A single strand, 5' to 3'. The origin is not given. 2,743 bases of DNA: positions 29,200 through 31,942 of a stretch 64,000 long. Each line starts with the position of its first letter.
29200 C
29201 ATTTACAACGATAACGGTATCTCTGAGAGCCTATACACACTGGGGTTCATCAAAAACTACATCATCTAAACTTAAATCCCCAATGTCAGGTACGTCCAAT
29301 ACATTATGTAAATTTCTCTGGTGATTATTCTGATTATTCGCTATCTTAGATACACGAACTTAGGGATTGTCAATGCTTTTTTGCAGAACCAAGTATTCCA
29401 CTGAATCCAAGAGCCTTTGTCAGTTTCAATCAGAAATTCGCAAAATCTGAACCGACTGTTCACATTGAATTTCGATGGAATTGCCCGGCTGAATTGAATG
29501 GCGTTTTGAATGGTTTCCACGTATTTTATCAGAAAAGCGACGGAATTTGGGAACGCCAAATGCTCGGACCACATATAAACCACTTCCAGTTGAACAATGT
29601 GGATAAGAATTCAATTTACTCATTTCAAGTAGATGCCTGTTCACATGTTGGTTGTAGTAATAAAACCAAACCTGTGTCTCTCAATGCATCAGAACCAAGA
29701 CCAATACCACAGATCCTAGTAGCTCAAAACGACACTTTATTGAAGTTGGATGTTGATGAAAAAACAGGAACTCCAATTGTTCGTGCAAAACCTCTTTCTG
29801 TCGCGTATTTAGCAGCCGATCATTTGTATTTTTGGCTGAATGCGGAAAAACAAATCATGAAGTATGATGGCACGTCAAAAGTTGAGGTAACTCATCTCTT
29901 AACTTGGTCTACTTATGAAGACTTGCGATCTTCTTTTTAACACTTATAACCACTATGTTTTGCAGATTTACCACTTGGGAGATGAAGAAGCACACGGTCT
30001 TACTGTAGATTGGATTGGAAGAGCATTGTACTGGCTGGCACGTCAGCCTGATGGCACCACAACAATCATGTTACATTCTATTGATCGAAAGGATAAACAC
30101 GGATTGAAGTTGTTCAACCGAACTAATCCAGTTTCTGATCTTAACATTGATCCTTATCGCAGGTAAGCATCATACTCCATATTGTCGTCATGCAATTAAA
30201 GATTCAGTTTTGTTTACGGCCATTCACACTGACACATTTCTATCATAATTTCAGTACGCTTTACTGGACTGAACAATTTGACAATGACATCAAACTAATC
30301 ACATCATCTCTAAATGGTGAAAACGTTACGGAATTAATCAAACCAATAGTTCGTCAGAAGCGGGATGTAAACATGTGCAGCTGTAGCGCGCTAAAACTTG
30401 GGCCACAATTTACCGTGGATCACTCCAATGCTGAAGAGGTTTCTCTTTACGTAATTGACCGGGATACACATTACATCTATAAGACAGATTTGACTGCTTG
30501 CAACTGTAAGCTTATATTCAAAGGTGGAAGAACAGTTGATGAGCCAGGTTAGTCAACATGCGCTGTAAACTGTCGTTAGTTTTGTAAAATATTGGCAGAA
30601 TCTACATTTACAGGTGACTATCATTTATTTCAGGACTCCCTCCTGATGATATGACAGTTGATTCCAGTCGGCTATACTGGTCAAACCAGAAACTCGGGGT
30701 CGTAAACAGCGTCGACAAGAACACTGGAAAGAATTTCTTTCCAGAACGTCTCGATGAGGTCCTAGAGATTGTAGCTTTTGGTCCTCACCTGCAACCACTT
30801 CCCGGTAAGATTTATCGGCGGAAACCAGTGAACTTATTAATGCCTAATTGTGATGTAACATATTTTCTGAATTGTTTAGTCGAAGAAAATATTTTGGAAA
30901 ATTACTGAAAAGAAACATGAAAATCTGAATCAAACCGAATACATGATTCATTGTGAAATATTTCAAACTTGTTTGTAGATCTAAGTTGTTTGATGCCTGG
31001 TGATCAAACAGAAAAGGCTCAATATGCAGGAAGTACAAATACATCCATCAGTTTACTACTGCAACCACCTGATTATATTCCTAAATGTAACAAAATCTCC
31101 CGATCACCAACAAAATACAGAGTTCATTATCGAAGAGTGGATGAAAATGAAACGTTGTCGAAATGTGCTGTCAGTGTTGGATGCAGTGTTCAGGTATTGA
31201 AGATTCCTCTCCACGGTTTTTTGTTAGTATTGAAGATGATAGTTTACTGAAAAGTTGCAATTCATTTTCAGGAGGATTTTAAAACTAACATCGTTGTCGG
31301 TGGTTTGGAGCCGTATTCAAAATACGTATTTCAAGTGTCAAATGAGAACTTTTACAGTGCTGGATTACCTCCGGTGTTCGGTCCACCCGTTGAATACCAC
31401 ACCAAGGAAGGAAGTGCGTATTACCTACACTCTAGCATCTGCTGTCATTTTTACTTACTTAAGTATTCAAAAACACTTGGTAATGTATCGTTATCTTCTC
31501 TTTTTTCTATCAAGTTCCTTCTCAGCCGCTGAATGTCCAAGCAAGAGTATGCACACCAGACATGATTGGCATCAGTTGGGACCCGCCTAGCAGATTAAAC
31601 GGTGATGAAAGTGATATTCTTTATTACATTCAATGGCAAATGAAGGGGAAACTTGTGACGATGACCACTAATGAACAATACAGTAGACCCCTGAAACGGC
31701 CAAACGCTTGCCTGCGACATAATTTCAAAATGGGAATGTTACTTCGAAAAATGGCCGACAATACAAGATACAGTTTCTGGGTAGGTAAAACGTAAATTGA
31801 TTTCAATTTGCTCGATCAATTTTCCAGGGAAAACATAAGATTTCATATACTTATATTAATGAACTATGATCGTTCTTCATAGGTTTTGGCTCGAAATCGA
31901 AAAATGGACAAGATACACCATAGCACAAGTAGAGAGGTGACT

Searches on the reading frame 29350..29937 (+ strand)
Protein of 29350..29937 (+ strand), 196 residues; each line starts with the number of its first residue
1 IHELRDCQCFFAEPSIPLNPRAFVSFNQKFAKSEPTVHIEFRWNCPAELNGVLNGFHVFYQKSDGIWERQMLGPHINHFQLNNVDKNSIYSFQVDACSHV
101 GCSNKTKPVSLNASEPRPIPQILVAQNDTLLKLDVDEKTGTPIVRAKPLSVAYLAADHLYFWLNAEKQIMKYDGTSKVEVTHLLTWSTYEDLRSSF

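Call 49: search_protein_families(library=pfam, proteins=[window:29350-29937:+], max_evalue=0.01)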
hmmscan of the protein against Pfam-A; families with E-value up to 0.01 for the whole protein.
window:29350-29937:+ (196 aa): 1 family
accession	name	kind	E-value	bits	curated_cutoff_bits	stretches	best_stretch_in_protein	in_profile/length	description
PF00041.27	fn3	-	7.6e-07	29.7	25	1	39-110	16-82/84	Fibronectin type III domain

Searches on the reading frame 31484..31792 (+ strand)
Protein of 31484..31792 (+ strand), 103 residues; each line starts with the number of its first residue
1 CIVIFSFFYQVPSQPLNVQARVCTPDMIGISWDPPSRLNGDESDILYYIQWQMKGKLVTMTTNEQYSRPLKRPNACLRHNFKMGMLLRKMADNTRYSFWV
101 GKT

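Call 49: search_protein_families(library=pfam, proteins=[window:31484-31792:+], max_evalue=0.01)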
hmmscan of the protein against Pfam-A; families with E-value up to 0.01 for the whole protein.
window:31484-31792:+ (103 aa): 1 family
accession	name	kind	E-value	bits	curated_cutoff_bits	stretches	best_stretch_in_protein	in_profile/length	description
PF00041.27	fn3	-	2.3e-06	28.1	25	1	13-100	1-66/84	Fibronectin type III domain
